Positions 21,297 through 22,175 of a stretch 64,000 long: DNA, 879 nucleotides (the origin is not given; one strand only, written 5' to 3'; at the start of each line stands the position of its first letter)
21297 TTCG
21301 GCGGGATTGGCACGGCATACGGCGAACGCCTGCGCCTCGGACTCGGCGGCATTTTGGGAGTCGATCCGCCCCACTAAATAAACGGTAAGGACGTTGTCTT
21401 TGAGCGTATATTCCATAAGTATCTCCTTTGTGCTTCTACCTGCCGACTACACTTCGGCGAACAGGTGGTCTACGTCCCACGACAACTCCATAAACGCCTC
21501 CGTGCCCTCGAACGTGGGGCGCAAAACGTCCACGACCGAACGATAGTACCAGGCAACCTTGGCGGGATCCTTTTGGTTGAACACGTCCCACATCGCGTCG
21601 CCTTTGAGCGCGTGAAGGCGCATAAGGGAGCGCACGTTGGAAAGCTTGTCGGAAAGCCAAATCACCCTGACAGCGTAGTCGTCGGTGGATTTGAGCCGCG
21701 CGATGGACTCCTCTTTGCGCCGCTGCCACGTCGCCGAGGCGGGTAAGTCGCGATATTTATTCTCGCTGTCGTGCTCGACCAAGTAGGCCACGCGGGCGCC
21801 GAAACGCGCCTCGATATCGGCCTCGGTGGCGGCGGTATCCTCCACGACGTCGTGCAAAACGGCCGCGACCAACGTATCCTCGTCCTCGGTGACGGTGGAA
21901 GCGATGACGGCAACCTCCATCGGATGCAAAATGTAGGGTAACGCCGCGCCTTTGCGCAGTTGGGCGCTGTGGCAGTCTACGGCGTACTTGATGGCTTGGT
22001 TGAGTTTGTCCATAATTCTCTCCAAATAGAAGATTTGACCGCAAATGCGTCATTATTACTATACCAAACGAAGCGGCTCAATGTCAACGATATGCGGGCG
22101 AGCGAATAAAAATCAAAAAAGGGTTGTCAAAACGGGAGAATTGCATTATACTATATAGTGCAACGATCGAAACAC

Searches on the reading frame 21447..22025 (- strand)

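Call 62: search_protein_families(library=pfam, proteins=[window:21447-22025:-], max_evalue=0.001)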
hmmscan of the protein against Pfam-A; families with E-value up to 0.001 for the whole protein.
window:21447-22025:- (192 aa): 2 families
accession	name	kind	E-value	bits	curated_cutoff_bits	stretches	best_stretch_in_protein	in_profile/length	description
PF13328.12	HD_4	-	1e-21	77.7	27.2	1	11-136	1-129/156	HD domain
PF01966.28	HD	-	4.1e-05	24.3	22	1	32-86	2-72/116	HD domain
